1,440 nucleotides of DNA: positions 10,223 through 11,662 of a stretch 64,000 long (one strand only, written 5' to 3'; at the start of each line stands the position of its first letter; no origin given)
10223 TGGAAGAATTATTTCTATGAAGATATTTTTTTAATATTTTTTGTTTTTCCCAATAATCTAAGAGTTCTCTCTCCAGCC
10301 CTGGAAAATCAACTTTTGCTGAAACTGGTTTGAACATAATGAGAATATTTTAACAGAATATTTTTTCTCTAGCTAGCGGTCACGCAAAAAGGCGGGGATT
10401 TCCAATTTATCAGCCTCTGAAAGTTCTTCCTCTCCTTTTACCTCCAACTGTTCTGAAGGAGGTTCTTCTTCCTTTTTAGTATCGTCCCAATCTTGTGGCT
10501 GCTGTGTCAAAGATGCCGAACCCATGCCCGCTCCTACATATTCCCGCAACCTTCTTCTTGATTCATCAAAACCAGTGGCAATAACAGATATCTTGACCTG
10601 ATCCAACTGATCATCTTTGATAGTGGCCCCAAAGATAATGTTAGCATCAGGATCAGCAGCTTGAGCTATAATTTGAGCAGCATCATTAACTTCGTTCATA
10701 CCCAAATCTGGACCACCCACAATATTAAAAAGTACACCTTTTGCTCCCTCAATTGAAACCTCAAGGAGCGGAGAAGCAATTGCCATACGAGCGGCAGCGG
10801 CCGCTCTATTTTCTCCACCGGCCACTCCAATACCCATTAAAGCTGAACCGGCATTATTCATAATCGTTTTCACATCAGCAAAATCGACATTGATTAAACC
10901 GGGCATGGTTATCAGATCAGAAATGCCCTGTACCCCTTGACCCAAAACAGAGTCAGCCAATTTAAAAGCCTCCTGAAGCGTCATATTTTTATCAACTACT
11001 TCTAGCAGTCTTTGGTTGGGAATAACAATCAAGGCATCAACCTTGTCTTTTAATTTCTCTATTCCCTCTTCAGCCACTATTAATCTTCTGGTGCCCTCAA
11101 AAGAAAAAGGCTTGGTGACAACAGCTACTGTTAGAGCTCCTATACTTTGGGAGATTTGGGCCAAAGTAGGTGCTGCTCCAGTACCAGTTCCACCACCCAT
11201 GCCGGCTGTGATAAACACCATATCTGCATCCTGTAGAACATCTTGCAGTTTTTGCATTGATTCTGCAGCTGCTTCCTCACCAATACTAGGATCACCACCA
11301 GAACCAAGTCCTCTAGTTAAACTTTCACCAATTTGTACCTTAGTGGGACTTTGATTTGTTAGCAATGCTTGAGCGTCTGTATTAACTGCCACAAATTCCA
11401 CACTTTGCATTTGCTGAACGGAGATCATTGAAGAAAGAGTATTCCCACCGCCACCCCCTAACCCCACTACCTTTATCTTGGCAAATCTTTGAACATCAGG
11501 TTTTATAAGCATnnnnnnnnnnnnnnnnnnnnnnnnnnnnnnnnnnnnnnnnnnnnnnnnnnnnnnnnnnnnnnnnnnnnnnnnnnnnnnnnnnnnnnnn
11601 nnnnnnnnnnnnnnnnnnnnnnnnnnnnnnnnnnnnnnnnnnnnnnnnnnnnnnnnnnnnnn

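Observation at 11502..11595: Duplicated ftsZ translation-initiation region flanking a hairpin, creating a 6-codon upstream mini-ORF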

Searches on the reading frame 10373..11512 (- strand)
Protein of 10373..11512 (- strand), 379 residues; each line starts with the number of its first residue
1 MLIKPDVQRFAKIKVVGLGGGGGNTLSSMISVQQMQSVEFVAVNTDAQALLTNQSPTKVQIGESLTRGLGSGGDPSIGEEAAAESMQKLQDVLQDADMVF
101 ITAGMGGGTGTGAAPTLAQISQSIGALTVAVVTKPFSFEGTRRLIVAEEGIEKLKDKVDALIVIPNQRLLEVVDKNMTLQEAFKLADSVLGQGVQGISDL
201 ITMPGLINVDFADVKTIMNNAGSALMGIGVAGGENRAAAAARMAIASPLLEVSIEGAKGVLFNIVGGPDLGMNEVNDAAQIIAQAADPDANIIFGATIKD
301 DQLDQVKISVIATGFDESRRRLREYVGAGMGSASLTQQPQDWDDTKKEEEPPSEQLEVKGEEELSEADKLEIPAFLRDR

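Call 11: find_related_loci(query=window:10373-11512:-, collection=genome_contigs, flank=3000)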
Query window:10373-11512:- (379 aa) in genome_contigs; peptide patterns used: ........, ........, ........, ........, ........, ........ (x = any residue, [..] = any of these).
267 stretches matched a pattern; 223 encode a relative of the query (tblastn E <= 1e-3); the best 80 are kept; 80 distinct loci.
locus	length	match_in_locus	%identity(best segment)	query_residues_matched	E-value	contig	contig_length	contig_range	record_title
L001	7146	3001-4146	76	1-377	1e-176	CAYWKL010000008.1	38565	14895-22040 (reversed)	MAG TPA_asm: uncultured Gammaproteobacteria bacterium isolate binchicken_co38_1283 genome assembly, contig: NODE_2222_le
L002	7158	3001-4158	80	1-379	1e-176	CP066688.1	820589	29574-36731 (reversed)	MAG: Candidatus Daviesbacteria bacterium isolate NC_groundwater_497_Ag_S-0.1um_39_22 chromosome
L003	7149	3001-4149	80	1-378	2e-173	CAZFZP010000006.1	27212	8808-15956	MAG TPA_asm: uncultured Gammaproteobacteria bacterium isolate SRP050083_co3_227 genome assembly, contig: NODE_1210_lengt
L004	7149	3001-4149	81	1-377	5e-173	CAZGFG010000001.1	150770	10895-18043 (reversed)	MAG TPA_asm: uncultured Gammaproteobacteria bacterium isolate binchicken_co125_1135 genome assembly, contig: NODE_224_le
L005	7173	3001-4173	76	1-377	1e-171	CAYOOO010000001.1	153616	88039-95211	MAG TPA_asm: uncultured Gammaproteobacteria bacterium isolate binchicken_co110_106 genome assembly, contig: NODE_259_len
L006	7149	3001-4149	73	1-377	2e-169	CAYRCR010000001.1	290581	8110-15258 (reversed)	MAG TPA_asm: uncultured Gammaproteobacteria bacterium isolate SRP050083_co1_366 genome assembly, contig: NODE_3_length_2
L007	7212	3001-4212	70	1-377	7e-169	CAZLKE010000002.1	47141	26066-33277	MAG TPA_asm: uncultured Gammaproteobacteria bacterium isolate SRP050083_co1_414 genome assembly, contig: NODE_206_length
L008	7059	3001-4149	81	1-377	2e-166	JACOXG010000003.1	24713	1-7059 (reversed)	MAG: Candidatus Daviesbacteria bacterium isolate NC_groundwater_147_Ag_S-0.1um_38_19 S4_GD2017_2_S1_scaffold_1242, whole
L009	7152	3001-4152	79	1-377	3e-165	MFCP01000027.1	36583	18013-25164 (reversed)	MAG: Candidatus Daviesbacteria bacterium RIFCSPHIGHO2_01_FULL_40_11 rifcsphigho2_01_scaffold_3262, whole genome shotgun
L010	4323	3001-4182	75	1-377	1e-164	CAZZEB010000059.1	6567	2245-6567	MAG TPA_asm: uncultured Gammaproteobacteria bacterium isolate SRP342105_co1_364 genome assembly, contig: NODE_16630_leng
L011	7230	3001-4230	72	1-377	2e-162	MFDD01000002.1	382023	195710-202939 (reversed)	MAG: Candidatus Daviesbacteria bacterium RIFCSPHIGHO2_02_FULL_43_12 rifcsphigho2_02_scaffold_105, whole genome shotgun s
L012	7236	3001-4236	75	1-379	1e-160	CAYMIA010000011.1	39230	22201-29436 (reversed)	MAG TPA_asm: uncultured Gammaproteobacteria bacterium isolate SRP200132_co1_145 genome assembly, contig: NODE_1719_lengt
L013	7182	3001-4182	75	1-377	5e-157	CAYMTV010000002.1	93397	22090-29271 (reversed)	MAG TPA_asm: uncultured Gammaproteobacteria bacterium isolate binchicken_co38_1053 genome assembly, contig: NODE_604_len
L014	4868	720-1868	74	1-377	7e-152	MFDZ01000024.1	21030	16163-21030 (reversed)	MAG: Candidatus Daviesbacteria bacterium RIFCSPLOWO2_02_FULL_41_8 rifcsplowo2_02_scaffold_18969, whole genome shotgun se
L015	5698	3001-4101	63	1-379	2e-139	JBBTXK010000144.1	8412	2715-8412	MAG: Patescibacteria group bacterium isolate H51-bin196_1 H51_bin196_1_000000000144, whole genome shotgun sequence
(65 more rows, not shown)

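Call 21: find_homologous_proteins(query=window:10373-11512:-, max_evalue=1e-100)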
Query window:10373-11512:- (379 aa): 7570 proteins with E <= 1e-100 among 8000 candidates; the best 120 are listed.
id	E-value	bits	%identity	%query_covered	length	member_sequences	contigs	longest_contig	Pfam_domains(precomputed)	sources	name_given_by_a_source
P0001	2.3e-233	792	100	100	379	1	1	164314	PF00091.32,PF12327.14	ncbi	-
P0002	4.0e-193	660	83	100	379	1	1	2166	PF00091.32,PF12327.14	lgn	-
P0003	8.9e-193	659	82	100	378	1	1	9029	PF00091.32,PF12327.14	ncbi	-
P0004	2.2e-192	657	82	99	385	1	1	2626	PF00091.32,PF12327.14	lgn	-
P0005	5.7e-192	656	82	99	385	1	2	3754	PF00091.32,PF12327.14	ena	-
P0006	2.0e-191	654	82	99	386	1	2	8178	PF00091.32,PF12327.14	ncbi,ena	-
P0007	2.0e-191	654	83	99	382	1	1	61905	PF00091.32,PF12327.14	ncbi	-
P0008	2.7e-191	654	81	99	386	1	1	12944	PF00091.32,PF12327.14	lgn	-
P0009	6.2e-191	653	82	99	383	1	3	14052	PF00091.32,PF12327.14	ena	-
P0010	8.5e-191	652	82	100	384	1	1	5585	PF00091.32,PF12327.14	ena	-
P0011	1.2e-190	652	82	99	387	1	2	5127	PF00091.32,PF12327.14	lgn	-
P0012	4.6e-190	650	83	99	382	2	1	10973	PF00091.32,PF12327.14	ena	-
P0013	4.8e-190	650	82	99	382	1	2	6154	PF00091.32,PF12327.14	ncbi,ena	-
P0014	2.3e-189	647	81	99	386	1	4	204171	PF00091.32,PF12327.14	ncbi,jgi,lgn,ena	-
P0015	3.0e-189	647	85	93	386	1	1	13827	PF00091.32,PF12327.14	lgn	-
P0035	4.4e-188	643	81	100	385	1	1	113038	PF00091.32,PF12327.14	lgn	-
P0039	8.4e-188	642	80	99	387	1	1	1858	PF00091.32,PF12327.14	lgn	-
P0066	4.2e-187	640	79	99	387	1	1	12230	PF00091.32,PF12327.14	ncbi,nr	ncbi:MAG: cell division protein FtsZ [bacterium]|nr:cell division protein FtsZ [bacterium]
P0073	5.8e-187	639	80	99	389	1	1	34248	PF00091.32,PF12327.14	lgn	-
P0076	7.7e-187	639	80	99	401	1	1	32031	PF00091.32,PF12327.14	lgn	-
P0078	8.4e-187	639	81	99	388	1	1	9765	PF00091.32,PF12327.14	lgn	-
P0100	2.4e-186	637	79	99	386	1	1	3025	PF00091.32,PF12327.14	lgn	-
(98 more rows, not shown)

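Call 25: find_encoding_contigs(protein=P0003, flank=1500, max_places=4)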
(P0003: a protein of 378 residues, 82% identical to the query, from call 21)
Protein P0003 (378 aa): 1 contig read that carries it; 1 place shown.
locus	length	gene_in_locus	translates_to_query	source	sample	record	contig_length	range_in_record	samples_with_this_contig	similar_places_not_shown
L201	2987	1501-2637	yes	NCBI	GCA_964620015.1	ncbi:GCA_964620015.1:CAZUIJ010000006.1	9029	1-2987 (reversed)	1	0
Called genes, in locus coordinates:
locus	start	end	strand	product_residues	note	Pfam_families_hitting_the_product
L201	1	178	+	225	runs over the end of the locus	PF08478:POTRA_1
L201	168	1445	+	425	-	PF14450:FtsA (weak), PF02491:SHS2_FTSA, PF14450:FtsA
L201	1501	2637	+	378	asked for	PF00091:Tubulin, PF12327:FtsZ_C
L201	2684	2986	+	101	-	?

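Call 26: find_encoding_contigs(protein=P0035, flank=1500, max_places=4)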
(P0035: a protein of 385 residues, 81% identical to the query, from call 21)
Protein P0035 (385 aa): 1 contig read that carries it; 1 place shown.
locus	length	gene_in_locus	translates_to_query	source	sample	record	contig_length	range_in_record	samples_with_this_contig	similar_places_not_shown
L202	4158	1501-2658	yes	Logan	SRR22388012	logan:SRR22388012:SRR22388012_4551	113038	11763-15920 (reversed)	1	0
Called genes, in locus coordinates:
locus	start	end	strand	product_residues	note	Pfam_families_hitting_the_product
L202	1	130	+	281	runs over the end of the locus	-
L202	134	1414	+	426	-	PF11104:PilM_2 (faint), PF14450:FtsA (weak), PF02491:SHS2_FTSA, PF06723:MreB_Mbl (weak), PF14450:FtsA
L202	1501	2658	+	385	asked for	PF00091:Tubulin, PF12327:FtsZ_C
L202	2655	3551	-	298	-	PF03881:Fructosamin_kin (weak), PF01636:APH, PF06293:Kdo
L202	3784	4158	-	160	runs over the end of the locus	-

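Call 27: find_encoding_contigs(protein=P0076, flank=1500, max_places=4)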
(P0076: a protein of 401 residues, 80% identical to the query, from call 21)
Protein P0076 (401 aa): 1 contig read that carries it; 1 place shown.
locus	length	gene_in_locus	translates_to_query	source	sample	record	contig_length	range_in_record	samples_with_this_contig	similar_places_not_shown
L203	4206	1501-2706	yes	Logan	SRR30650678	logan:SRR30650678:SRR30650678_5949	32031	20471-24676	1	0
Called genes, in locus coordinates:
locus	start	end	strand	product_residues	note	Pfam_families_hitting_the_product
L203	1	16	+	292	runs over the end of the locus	-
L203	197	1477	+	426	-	PF11104:PilM_2 (faint), PF14450:FtsA (weak), PF02491:SHS2_FTSA, PF06723:MreB_Mbl (weak), PF14450:FtsA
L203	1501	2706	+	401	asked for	PF00091:Tubulin, PF12327:FtsZ_C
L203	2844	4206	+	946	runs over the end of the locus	PF00133:tRNA-synt_1, PF09334:tRNA-synt_1g, PF01921:tRNA-synt_1f (weak), PF08264:Anticodon_1, PF19302:DUF5915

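Call 28: find_encoding_contigs(protein=P0066, flank=1500, max_places=4)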
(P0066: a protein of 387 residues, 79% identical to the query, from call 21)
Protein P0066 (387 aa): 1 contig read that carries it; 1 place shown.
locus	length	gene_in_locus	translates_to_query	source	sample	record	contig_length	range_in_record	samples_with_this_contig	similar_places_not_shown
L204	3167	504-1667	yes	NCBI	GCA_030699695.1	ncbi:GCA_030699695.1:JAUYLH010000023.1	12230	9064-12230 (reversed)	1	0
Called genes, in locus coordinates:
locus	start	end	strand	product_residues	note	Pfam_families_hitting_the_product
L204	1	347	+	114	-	?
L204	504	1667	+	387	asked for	PF00091:Tubulin, PF12327:FtsZ_C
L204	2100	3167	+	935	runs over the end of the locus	PF00133:tRNA-synt_1, PF09334:tRNA-synt_1g, PF08264:Anticodon_1, PF19302:DUF5915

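Call 30: find_encoding_contigs(protein=P0078, flank=1500, max_places=4)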
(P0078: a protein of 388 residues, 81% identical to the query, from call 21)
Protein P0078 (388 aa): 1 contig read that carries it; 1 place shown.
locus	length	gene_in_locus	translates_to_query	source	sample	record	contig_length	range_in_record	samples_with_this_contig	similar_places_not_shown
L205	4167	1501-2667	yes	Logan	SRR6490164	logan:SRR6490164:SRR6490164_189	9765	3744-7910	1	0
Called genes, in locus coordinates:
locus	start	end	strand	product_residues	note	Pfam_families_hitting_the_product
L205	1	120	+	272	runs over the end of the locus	PF08478:POTRA_1 (faint)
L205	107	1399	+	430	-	PF11104:PilM_2 (faint), PF14450:FtsA (weak), PF02491:SHS2_FTSA, PF14450:FtsA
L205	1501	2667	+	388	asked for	PF00091:Tubulin, PF12327:FtsZ_C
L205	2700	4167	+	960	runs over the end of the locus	PF00133:tRNA-synt_1, PF09334:tRNA-synt_1g (faint), PF01921:tRNA-synt_1f (faint), PF08264:Anticodon_1, PF19302:DUF5915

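Call 31: find_encoding_contigs(protein=P0012, flank=1500, max_places=4)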
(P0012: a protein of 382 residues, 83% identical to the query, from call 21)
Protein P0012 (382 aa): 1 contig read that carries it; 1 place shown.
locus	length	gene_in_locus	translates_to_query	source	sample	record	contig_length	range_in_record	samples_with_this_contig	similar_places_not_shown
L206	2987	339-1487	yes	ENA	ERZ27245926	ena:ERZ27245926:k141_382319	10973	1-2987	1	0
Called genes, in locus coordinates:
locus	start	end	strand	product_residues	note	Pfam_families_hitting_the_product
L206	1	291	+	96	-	?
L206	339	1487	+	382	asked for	PF00091:Tubulin, PF12327:FtsZ_C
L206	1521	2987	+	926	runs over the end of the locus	PF00133:tRNA-synt_1, PF09334:tRNA-synt_1g, PF08264:Anticodon_1, PF19302:DUF5915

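Call 32: find_encoding_contigs(protein=P0100, flank=1500, max_places=4)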
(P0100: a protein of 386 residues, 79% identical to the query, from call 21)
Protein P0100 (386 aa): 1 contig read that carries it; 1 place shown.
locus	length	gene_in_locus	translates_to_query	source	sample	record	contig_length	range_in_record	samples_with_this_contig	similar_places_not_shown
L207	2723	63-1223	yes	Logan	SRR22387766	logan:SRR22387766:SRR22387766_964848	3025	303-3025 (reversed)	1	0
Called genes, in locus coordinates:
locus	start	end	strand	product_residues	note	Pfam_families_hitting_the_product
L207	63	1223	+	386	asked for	PF00091:Tubulin, PF12327:FtsZ_C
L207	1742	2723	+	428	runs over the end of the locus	?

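Call 33: find_encoding_contigs(protein=P0073, flank=1500, max_places=4)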
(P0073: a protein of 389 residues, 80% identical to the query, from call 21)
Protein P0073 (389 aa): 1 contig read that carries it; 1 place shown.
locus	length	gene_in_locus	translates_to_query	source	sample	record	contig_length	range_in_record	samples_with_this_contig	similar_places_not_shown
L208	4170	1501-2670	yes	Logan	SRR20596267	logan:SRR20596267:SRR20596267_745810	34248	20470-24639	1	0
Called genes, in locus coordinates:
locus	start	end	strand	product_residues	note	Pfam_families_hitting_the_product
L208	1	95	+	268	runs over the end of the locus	PF08478:POTRA_1 (weak)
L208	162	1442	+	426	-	PF14450:FtsA, PF02491:SHS2_FTSA, PF14450:FtsA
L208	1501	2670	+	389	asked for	PF00091:Tubulin, PF12327:FtsZ_C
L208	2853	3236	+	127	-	-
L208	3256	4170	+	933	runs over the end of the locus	PF00133:tRNA-synt_1, PF09334:tRNA-synt_1g, PF08264:Anticodon_1, PF19302:DUF5915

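Call 51: find_encoding_contigs(protein=P0039, flank=1500, max_places=4)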
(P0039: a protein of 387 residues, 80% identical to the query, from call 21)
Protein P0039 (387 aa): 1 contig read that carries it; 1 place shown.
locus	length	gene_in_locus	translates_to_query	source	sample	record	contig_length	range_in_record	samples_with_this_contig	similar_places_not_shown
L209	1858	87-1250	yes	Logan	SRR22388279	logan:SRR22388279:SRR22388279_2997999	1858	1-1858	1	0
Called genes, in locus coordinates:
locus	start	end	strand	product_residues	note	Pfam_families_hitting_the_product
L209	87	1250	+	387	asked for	PF00091:Tubulin, PF12327:FtsZ_C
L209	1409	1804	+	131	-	-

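Call 52: find_encoding_contigs(protein=P0002, flank=1500, max_places=4)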
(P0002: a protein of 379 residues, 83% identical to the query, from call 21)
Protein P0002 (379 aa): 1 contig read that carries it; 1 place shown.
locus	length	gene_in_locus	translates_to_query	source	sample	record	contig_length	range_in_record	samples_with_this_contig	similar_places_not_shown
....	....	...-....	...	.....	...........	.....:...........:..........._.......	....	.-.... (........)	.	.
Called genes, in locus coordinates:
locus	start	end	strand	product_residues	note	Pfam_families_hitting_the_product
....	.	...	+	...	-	?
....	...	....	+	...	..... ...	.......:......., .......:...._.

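Call 56: find_encoding_contigs(protein=P0001, flank=300, max_places=3)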
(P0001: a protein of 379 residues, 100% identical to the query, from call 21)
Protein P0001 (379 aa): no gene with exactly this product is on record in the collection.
